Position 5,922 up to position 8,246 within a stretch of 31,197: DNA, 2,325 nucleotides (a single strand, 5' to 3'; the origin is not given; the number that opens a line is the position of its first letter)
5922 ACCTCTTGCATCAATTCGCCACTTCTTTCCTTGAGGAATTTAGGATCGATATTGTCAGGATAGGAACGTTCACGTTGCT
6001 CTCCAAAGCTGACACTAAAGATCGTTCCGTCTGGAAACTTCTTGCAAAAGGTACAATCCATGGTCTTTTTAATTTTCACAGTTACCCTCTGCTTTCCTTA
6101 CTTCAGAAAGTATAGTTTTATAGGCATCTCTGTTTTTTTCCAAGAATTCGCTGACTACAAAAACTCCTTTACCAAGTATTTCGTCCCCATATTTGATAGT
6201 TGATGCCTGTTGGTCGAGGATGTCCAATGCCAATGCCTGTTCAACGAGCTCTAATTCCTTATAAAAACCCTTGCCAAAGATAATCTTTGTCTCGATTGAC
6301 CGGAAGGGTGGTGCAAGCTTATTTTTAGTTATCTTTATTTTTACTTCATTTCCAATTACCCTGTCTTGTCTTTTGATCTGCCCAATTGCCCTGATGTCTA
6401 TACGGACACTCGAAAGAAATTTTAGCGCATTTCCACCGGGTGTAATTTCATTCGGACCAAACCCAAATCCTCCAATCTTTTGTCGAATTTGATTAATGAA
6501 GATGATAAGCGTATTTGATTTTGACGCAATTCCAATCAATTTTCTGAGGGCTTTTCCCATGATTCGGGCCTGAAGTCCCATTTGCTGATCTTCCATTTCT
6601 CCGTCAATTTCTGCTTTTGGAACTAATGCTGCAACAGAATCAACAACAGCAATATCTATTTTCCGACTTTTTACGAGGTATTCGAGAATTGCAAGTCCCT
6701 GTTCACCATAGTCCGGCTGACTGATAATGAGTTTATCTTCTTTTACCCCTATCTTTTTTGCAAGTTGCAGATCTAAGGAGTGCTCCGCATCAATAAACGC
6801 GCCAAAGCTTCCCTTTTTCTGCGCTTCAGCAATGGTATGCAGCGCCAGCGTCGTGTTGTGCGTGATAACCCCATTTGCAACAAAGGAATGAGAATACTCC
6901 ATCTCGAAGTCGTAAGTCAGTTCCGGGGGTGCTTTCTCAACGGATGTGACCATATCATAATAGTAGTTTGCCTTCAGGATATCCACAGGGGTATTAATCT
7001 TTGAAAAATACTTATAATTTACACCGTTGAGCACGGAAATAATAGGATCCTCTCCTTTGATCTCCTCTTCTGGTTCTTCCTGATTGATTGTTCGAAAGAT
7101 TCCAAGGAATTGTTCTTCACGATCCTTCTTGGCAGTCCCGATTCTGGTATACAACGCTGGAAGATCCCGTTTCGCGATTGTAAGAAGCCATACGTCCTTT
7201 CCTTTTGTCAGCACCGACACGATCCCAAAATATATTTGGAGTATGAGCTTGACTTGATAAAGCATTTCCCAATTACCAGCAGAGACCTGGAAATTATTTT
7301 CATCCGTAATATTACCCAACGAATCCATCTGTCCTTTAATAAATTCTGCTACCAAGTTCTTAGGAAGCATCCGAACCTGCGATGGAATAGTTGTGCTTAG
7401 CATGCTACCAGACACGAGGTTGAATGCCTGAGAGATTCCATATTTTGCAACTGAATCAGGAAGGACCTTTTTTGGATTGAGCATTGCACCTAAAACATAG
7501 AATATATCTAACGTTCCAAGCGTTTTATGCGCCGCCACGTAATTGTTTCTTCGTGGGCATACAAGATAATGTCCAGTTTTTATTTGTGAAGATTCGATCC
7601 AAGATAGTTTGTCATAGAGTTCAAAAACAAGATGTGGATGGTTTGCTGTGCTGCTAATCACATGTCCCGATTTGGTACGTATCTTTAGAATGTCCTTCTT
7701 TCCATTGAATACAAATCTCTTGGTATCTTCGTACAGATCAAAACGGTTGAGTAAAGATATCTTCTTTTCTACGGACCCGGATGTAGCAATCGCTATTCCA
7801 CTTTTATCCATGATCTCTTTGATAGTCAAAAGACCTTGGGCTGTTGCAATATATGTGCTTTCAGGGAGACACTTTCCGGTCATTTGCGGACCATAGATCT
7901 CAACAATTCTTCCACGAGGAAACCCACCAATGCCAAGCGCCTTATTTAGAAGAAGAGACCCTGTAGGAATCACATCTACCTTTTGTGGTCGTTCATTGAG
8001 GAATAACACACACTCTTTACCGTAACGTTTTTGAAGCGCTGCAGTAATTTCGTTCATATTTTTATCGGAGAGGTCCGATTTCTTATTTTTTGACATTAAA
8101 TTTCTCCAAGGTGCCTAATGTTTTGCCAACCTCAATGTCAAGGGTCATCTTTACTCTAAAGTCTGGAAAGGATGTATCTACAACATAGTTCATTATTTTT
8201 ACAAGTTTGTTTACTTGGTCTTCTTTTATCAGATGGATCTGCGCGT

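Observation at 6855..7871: Large intein inserted in the P-loop of RecA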

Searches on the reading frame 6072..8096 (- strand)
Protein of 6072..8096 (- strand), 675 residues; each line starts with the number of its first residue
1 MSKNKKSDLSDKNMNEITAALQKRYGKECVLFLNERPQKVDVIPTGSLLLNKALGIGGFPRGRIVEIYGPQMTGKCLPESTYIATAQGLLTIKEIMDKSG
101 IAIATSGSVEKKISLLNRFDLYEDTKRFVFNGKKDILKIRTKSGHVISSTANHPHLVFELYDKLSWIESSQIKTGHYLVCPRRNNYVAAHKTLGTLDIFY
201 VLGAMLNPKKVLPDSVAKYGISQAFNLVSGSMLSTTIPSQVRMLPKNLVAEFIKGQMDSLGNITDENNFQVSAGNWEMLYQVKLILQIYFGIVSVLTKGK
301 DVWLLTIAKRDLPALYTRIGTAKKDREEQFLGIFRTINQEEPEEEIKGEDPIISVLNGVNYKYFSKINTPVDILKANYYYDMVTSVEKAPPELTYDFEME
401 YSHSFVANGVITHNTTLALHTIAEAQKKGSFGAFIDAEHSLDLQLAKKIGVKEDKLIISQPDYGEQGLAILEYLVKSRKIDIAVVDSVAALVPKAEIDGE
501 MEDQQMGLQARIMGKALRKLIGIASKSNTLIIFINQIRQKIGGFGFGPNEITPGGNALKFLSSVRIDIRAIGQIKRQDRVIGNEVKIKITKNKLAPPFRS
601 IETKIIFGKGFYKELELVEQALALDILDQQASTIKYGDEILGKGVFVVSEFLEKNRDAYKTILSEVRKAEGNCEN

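Call 5: search_protein_families(library=pfam, proteins=[window:6072-8096:-], max_evalue=1)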
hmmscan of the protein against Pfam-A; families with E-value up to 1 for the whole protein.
window:6072-8096:- (675 aa): 6 families
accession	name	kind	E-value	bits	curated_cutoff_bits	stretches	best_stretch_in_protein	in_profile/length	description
PF00154.27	RecA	-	6.6e-104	347.4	27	2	414-611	65-261/262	recA bacterial DNA recombination protein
PF14890.11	Intein_splicing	-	7.2e-15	55.6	35.8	1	90-414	10-155/155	Intein splicing domain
PF08423.17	Rad51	-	5.5e-07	29.5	22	1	475-570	117-211/244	Rad51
PF21096.2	RecA_C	-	0.00038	21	27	1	616-669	2-55/57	RecA C-terminal domain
PF06745.19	ATPase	-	0.0045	16.8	26.6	1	45-85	3-42/231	KaiC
PF14539.12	DUF4442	-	0.19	12.4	25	0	224-254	56-86/132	Domain of unknown function (DUF4442)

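Call 6: search_protein_families(library=ncbifam, proteins=[window:6072-8096:-], max_evalue=1)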
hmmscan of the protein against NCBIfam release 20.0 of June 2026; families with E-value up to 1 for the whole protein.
window:6072-8096:- (675 aa): 16 families
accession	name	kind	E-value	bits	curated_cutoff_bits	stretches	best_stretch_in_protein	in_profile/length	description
TIGR02012.1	tigrfam_recA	equivalog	2.8e-114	381.8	325.3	2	414-667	68-320/321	recombinase RecA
NF007072.0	PRK09519.1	equivalog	4.8e-81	273.2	1024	3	415-593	74-251/790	intein-containing recombinase RecA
NF011418.0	PRK14845.1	equivalog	1.2e-16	59.7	756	2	63-340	11-318/1049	translation initiation factor IF-2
NF005852.0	PRK07773.1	equivalog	4.5e-12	45.1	780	2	76-227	398-536/886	replicative DNA helicase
TIGR02237.1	recomb_radB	equivalog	1.9e-11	44.2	172.4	1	414-570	25-178/210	DNA repair and recombination protein RadB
NF003159.0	PRK04132.1-4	equivalog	4.3e-09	35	999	1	67-196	51-183/852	replication factor C small subunit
NF003158.0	PRK04132.1-3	equivalog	9.1e-08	29.6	1750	2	67-182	53-171/1437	replication factor C small subunit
NF038098.1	GyrA_w_intein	exception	9.3e-08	30.4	1850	2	372-423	494-546/1232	intein-containing DNA gyrase subunit A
TIGR01445.1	intein_Nterm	domain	3.5e-07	31.1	24.5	1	76-155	1-81/83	intein N-terminal splicing region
NF011491.0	PRK14898.1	equivalog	3e-06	25.6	783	1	234-341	322-429/860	DNA-directed RNA polymerase subunit A''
TIGR02239.1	recomb_RAD51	equivalog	3.4e-06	26.4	478.05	2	474-570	186-281/316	DNA repair protein RAD51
NF033429.2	ImuA_translesion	equivalog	4e-05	23.6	150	1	38-71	11-44/181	translesion DNA synthesis-associated protein ImuA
NF006861.0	PRK09361.1-1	equivalog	6.9e-05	22.5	278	1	41-76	3-37/235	DNA repair and recombination protein RadB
NF003157.0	PRK04132.1-2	equivalog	0.00012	20.2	1103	1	68-183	42-160/864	replication factor C small subunit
NF006207.0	PRK08332.1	equivalog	0.00014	19.2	2400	1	375-415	1202-1242/1684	vitamin B12-dependent ribonucleotide reductase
TIGR01443.1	intein_Cterm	domain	0.00018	21.6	15.6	1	394-415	2-24/24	intein C-terminal splicing region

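Call 8: search_dna_similar(query=window:6072-8096:-, collection=phages, mode=protein, max_rows=25)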
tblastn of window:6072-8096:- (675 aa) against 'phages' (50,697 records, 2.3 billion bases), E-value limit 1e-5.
Records with a match: 1414; places in all: 1467; records where one place covers at least 80% of the query: 3.
Best place of each record, by identity: <60% 1414.
By first word of the organism name: Mycobacterium 364; Staphylococcus 288; Bacillus 231; Streptomyces 97; Vibrio 71; Synechococcus 66; Listeria 58; Enterococcus 24; Bacteriophage 22; Pseudomonas 22; and 40 more.
By host as written in the record: Mycobacterium smegmatis mc2 155 270; - 112; Staphylococcus aureus 88; Synechococcus 56; Listeria monocytogenes 47; Mycobacterium smegmatis mc#155 43; Streptomyces griseus ATCC 10137 39; Streptomyces lividans JI 1326 29; and 305 more.
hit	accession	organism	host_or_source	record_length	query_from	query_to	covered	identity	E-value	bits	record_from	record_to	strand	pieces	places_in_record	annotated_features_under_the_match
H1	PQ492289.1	Klebsiella phage vB_KpnS_p4727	Klebsiella pneumoniae 4727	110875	17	657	95%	26.5%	9e-48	187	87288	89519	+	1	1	record has no annotation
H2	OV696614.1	Escherichia phage Cyrano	-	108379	20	639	92%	26.8%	1e-44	178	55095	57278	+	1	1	RecA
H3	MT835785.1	Bacteriophage sp.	human fecal samples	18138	19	668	50%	49.1%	6e-70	321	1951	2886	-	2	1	record has no annotation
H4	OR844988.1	Staphylococcus phage SA 1306 Kay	Staphylococcus aureus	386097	21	671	50%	48.8%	1e-70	318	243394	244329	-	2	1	record has no annotation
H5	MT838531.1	Bacteriophage sp.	human fecal samples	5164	21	663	49%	50.0%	5e-60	296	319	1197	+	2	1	record has no annotation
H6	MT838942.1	Bacteriophage sp.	human fecal samples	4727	19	672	49%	49.7%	9e-62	305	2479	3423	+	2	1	record has no annotation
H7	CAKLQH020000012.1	Acinetobacter phage MD-2021a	not known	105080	21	668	48%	50.6%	3e-69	317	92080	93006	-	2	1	recA: recombinase A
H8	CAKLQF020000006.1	Acinetobacter phage MD-2021a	not known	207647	21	668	48%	50.6%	3e-69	317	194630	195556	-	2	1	recA: recombinase A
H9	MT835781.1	Bacteriophage sp.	human fecal samples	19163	21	671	50%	47.8%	2e-67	312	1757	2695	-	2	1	record has no annotation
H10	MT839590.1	Bacteriophage sp.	human fecal samples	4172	21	668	50%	48.2%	8e-68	314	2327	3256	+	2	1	record has no annotation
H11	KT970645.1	Bacillus phage phi4J1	Bacillus thuringiensis 4J1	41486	23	666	47%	50.6%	8e-65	306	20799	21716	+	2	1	recA: RecA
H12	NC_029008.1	Bacillus phage phi4J1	Bacillus thuringiensis 4J1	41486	23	666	47%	50.6%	8e-65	306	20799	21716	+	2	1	recA: UvsX-like recombinase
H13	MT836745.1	Bacteriophage sp.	human fecal samples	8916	21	668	48%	50.3%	2e-65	309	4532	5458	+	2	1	record has no annotation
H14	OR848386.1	Listeria phage LM 4-14-1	Listeria monocytogenes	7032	21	674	49%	48.6%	1e-68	319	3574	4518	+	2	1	record has no annotation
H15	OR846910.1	Listeria phage LM 4-11-1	Listeria monocytogenes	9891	21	674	49%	48.6%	1e-68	319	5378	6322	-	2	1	record has no annotation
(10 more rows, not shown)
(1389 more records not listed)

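Call 9: get_annotated_region(hit=H2, flank=3000)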
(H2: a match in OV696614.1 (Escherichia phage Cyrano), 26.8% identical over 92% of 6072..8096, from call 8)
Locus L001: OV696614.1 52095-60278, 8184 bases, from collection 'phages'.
description: Escherichia phage Cyrano genome assembly, segment: complete_genome.
organism: Escherichia phage Cyrano (NCBI taxid 2904711)
taxonomy: Viruses; Duplodnaviria; Heunggongvirae; Uroviricota; Caudoviricetes
host: -; source: -; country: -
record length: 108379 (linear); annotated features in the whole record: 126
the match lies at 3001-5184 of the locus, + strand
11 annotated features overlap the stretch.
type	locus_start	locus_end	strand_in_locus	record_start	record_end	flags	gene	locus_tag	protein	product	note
CDS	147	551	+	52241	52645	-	-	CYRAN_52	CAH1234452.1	UvsY recombination mediator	-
CDS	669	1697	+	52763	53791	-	-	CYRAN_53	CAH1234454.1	SSB T4 gp32-like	Single-strand DNA binding protein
CDS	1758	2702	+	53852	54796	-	-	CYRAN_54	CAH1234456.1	Exonuclease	-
CDS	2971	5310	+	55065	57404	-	-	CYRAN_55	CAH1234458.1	RecA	Homologous recombination protein RecA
CDS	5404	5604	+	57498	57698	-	-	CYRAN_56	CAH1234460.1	membrane protein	-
CDS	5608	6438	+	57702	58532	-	-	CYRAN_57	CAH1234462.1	Stomatin-like integral membrane protein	-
CDS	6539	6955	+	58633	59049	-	-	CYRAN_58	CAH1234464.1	Hypothetical protein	-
CDS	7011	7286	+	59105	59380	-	-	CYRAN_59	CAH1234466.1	Hypothetical protein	-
CDS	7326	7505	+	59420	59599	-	-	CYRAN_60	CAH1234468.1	Hypothetical protein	-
CDS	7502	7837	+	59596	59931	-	-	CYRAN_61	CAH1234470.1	Hypothetical protein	-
CDS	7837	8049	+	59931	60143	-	-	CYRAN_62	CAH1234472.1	P1 Cra protein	putative regulatory protein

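Call 10: get_annotated_region(hit=H1, flank=1000)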
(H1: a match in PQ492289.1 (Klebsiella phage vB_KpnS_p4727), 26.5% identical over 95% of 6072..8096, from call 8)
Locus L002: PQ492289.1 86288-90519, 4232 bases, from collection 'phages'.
description: UNVERIFIED: Klebsiella phage vB_KpnS_p4727, complete genome.
organism: Klebsiella phage vB_KpnS_p4727 (NCBI taxid 3375709)
taxonomy: Viruses; Duplodnaviria; Heunggongvirae; Uroviricota; Caudoviricetes
host: Klebsiella pneumoniae 4727; source: lake; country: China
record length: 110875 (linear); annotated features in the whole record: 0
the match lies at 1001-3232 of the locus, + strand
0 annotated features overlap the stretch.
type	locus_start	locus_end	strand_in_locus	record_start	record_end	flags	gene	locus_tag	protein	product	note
